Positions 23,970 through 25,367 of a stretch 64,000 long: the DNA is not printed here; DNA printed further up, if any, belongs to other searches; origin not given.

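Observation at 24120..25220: RsgA-type GTPase inside a foreign-looking island, next to a (p)ppGpp-synthetase-like gene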

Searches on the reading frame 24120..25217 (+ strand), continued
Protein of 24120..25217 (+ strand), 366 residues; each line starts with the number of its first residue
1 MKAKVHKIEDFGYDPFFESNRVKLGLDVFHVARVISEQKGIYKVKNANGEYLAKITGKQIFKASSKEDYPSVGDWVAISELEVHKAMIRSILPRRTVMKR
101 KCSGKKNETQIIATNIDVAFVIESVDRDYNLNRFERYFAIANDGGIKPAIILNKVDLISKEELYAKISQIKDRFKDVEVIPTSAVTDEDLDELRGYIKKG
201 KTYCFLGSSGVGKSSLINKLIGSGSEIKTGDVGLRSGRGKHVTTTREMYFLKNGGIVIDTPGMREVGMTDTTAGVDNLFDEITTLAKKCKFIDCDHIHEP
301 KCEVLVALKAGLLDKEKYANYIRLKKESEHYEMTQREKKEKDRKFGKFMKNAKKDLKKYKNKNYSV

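Call 52: get_annotated_region(hit=H15, flank=4000)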
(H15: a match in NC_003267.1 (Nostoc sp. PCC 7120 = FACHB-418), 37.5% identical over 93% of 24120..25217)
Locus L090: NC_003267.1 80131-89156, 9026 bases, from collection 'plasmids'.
description: Nostoc sp. PCC 7120 = FACHB-418 plasmid pCC7120gamma, complete sequence
organism: Nostoc sp. PCC 7120 = FACHB-418 (NCBI taxid 103690)
taxonomy: Bacteria; Cyanobacteriota; Cyanophyceae; Nostocales; Nostocaceae; Nostoc; Nostoc sp. PCC 7120 = FACHB-418
host: -; source: -; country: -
typing (MOB-suite, as given by PLSDB): conjugative; replicon rep_cluster_776; relaxase MOBF; mating-pair formation MPF_T
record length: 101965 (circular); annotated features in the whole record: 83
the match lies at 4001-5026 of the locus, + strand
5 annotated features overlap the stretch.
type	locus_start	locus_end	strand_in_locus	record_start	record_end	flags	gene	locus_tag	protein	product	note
CDS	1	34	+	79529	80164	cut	-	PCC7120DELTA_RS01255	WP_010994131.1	NADPH-dependent F420 reductase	-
CDS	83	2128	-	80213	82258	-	-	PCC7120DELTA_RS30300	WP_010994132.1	DEAD/DEAH box helicase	-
CDS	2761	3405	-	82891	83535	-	-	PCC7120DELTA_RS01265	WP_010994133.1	type I restriction endonuclease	GO:0006304 - DNA modification [Evidence IEA]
CDS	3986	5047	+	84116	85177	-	rsgA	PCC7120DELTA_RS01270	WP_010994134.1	ribosome small subunit-dependent GTPase A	GO:0006412 - translation [Evidence IEA]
CDS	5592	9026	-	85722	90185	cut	-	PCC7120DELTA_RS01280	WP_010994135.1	right-handed parallel beta-helix repeat-containing protein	-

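Call 62: search_protein_families(library=pfam, alignment_id=A6, max_evalue=0.001)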
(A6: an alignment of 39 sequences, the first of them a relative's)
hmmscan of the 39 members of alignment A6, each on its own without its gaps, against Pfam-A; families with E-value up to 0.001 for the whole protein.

A. member 1, L017:8892-9830:+ (313 aa): 0 families

B. families by the number of members that match (of 39 scanned): 24 families
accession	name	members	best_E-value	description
PF00270.35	DEAD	2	1.4e-51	DEAD/DEAH box helicase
PF00271.37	Helicase_C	2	3e-31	Helicase conserved C-terminal domain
PF04851.21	ResIII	2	2.4e-09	Type III restriction enzyme, res subunit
PF00370.27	FGGY_N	1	4.1e-57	FGGY family of carbohydrate kinases, N-terminal domain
PF00860.26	Xan_ur_permease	1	4.3e-40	Permease family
PF01145.31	Band_7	1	3.6e-37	SPFH domain / Band 7 family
PF18780.6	HNH_repeat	1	3.4e-35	Homing endonuclease associated repeat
PF00391.29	PEP-utilizers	1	5.5e-26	PEP-utilising enzyme, mobile domain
PF06271.18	RDD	1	4e-25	RDD family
PF00710.25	Asparaginase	1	1.9e-22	Asparaginase, N-terminal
PF03575.23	Peptidase_S51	1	6.6e-21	Peptidase family S51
PF01541.30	GIY-YIG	1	1.6e-17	GIY-YIG catalytic domain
PF01844.29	HNH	1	3.8e-12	HNH endonuclease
PF09946.14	DUF2178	1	1.7e-11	Predicted membrane protein (DUF2178)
PF00300.27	His_Phos_1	1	8e-10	Histidine phosphatase superfamily (branch 1)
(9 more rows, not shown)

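Call 74: predict_structure(alignment_id=A7)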
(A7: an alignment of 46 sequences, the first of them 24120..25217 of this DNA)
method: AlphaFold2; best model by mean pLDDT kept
length: 366 residues; sequences in the alignment: 46
mean_pLDDT: 75.4   pTM: 0.66
mean pLDDT of the five models: 75.4, 72.7, 72.3, 71.0, 69.7
residues with pLDDT >= 90: 118; 70-90: 109; 50-70: 95; < 50: 44
segments of 3 or more residues with pLDDT < 50: 1-3, 233-237, 265-279, 292-294, 324-333, 360-366
pLDDT, mean of each block of 10 residues (from residue 1): 67 92 91 88 92 77 75 94 88 89 64 93 84 84 90 91 94 91 81 91 89 87 68 50 77 91 48 38 59 53 68 61 49 56 65 58 39
secondary structure, 60 per line:
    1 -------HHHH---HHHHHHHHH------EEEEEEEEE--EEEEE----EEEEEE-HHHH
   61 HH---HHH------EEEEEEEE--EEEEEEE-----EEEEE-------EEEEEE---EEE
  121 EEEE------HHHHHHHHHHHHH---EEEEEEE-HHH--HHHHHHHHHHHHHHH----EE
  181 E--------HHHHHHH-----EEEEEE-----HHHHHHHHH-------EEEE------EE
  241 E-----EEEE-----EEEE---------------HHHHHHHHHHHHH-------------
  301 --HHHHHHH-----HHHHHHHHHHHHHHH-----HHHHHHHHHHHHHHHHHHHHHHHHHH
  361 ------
elements in order: H8-11 H15-23 E30-38 E41-45 E50-55 H57-62 E75-82 E85-91 E97-101 E109-114 E118-124 H131-143 E147-153 H160-174 E179-181 H190-196 E202-207 H213-221 E229-232 E239-241 E247-250 E256-259 H275-287 H303-309 H315-329 H335-360

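Call 78: fold_search(model_id=the predicted structure, library=pdb)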
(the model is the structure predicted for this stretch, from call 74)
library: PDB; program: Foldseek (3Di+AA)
matches with E <= 10: 1486; with E <= 0.001: 29
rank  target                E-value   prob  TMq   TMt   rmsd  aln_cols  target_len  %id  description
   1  7boi_W                4.3e-22  1.00  0.56  0.65   7.5       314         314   29  Bacterial 30S ribosomal subunit assembly complex state F (multibody refinement for body domain of 30S ribosome) (released 2021-07-07)
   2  5no2_Z                2.7e-20  1.00  0.56  0.65   7.4       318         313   28  RsgA-GDPNP bound to the 30S ribosomal subunit (RsgA assembly intermediate) (released 2017-05-24)
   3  6h4d                  1.2e-18  1.00  0.52  0.68   7.5       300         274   26  Crystal structure of RsgA from Pseudomonas aeruginosa (released 2019-06-26)
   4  9evt_7                1.6e-18  1.00  0.54  0.55   8.9       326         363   27  Structure of the small subunit of the flowering plant mitoribosome with the maturation factor RsgA (released 2026-03-18)
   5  2rcn                  2.1e-18  1.00  0.53  0.68   7.9       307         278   27  Crystal Structure of the Ribosomal interacting GTPase YjeQ from the Enterobacterial species Salmonella Typhimurium. (released 2008-01-29)
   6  1u0l_A                8.8e-18  1.00  0.50  0.65   8.6       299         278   25  Crystal structure of YjeQ from Thermotoga maritima (released 2004-09-07)
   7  4a2i_V                1.4e-16  1.00  0.42  0.53   9.3       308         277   27  Cryo-electron Microscopy Structure of the 30S Subunit in Complex with the YjeQ Biogenesis Factor (released 2011-11-02)
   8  5uz4_Z                2.4e-16  1.00  0.54  0.61   7.0       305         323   26  The cryo-EM structure of YjeQ bound to the 30S subunit suggests a fidelity checkpoint function for this protein in rib (released 2017-04-19)
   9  2yv5                  2.5e-16  1.00  0.50  0.61   8.4       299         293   26  Crystal structure of Yjeq from Aquifex aeolicus (released 2008-04-15)
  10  1t9h                  1.4e-15  1.00  0.47  0.58   8.9       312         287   23  The crystal structure of YloQ, a circularly permuted GTPase. (released 2004-11-02)
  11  6zhm                  4.2e-15  1.00  0.46  0.61   8.9       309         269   22  Crystal Structure of Staphylococcus aureus RsgA bound to GDP. (released 2021-06-30)
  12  6zjo_A                4.7e-15  1.00  0.45  0.60   9.0       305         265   21  Crystal Structure of Staphylococcus aureus RsgA. (released 2021-07-07)
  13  6zjo_B                8.1e-15  1.00  0.47  0.63   8.5       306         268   22  Crystal Structure of Staphylococcus aureus RsgA. (released 2021-07-07)
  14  6zhl                  8.6e-15  1.00  0.48  0.63   8.9       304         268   21  Crystal Structure of Staphylococcus aureus RsgA bound to ppGpp. (released 2021-06-30)
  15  2ykr_W                1.3e-14  1.00  0.49  0.63   7.8       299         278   27  30S ribosomal subunit with RsgA bound in the presence of GMPPNP (released 2011-08-24)
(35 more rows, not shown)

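Call 79: search_protein_families(library=pfam, proteins=[L051:1631-2179:+, L051:2293-2559:+, L051:2746-3156:+, L051:3280-6243:+], max_evalue=0.001)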
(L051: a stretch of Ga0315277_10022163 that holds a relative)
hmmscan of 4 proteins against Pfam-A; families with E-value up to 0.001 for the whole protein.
L051:1631-2179:+ (183 aa): 2 families
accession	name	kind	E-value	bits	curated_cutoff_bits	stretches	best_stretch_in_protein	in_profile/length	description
PF13875.12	DUF4202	-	1.5e-13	51.4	35.1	1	18-165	29-167/183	Domain of unknown function (DUF4202)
PF01966.28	HD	-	1.9e-06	28.5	22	1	18-127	2-114/116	HD domain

L051:2293-2559:+ (89 aa): 1 family
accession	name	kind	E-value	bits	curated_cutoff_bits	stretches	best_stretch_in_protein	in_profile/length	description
PF12036.14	DUF3522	-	0.00012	22.7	29.3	1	8-73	123-186/188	Protein of unknown function (DUF3522)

L051:2746-3156:+ (137 aa): 0 families

L051:3280-6243:+ (988 aa): 6 families
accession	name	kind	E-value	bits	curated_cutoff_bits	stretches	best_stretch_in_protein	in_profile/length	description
PF01839.29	FG-GAP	-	1.4e-35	121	22.1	3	417-451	1-37/37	FG-GAP repeat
PF13517.12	FG-GAP_3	-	1.2e-09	39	26.9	2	200-260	1-60/61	FG-GAP-like repeat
PF17957.7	Big_7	-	3.8e-06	27.9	24.1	1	828-896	5-64/70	Bacterial Ig domain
PF14312.12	FG-GAP_2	-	4.2e-05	24.1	23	0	414-451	15-49/49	FG-GAP repeat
PF18667.6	BppU_IgG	-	0.00012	22.5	27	1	92-134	36-78/96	Baseplate upper protein immunoglobulin like domain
PF03404.22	Mo-co_dimer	-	0.00057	20.4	22.7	0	823-874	8-62/138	Mo-co oxidoreductase dimerisation domain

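Call 84: find_encoding_contigs(protein=P0014, flank=8000, max_places=2)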
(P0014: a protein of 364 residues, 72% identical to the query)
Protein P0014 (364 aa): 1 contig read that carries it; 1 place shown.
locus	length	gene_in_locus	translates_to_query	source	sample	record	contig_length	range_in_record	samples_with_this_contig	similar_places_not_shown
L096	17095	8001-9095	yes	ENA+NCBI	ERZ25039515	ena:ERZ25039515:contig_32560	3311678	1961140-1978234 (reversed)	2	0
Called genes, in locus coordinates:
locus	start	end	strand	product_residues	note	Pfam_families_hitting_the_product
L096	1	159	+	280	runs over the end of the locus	PF00071:Ras (weak)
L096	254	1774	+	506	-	PF13541:ChlI, PF00493:MCM (weak), PF01078:Mg_chelatase, PF07728:AAA_5 (weak), PF13335:Mg_chelatase_C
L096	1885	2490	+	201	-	PF12705:PDDEXK_1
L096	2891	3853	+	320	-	PF01972:SDH_protease, PF00574:CLP_protease (faint)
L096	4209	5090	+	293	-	PF14280:DUF4365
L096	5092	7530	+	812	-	-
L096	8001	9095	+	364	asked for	PF03193:RsgA_GTPase, PF01926:MMR_HSR1 (weak)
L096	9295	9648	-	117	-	PF01381:HTH_3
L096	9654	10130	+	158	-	PF01078:Mg_chelatase, PF13335:Mg_chelatase_C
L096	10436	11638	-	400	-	PF04945:YHS, PF03544:TonB_C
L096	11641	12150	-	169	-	-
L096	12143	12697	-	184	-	PF04542:Sigma70_r2, PF04545:Sigma70_r4, PF08281:Sigma70_r4_2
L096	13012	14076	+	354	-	PF04909:Amidohydro_2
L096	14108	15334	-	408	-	PF05977:MFS_3, PF07690:MFS_1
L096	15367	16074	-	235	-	PF00881:Nitroreductase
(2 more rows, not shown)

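Call 85: list_cluster_members(proteins=[P0014, P0001, P0121, P0086, P0084, P0036])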
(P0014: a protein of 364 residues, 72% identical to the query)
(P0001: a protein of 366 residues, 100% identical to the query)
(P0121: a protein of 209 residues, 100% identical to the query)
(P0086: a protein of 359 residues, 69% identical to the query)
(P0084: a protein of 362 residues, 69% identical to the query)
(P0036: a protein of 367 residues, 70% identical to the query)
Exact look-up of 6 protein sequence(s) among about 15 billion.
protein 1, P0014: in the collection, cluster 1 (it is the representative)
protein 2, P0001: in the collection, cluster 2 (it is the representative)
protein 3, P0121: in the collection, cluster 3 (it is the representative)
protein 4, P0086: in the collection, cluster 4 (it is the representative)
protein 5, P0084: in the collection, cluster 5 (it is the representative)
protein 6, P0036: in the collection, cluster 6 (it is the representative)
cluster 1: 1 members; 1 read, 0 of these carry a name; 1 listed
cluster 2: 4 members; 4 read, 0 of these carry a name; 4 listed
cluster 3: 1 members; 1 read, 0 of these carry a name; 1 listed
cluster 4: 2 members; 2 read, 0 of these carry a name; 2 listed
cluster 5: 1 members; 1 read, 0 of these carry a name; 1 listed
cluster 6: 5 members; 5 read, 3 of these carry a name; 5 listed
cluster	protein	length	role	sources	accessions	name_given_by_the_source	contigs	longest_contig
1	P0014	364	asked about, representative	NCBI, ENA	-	-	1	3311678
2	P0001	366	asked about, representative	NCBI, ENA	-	-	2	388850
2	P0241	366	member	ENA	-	-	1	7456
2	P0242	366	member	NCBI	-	-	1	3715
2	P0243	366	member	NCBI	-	-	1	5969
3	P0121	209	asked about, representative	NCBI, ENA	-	-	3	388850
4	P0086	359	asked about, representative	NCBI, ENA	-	-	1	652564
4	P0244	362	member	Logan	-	-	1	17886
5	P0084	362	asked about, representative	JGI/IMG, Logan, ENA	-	-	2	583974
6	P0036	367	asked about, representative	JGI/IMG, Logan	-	ribosome biogenesis GTPase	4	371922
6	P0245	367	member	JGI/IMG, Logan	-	ribosome biogenesis GTPase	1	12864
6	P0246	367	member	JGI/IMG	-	ribosome biogenesis GTPase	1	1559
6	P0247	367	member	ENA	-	-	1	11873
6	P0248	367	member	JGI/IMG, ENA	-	-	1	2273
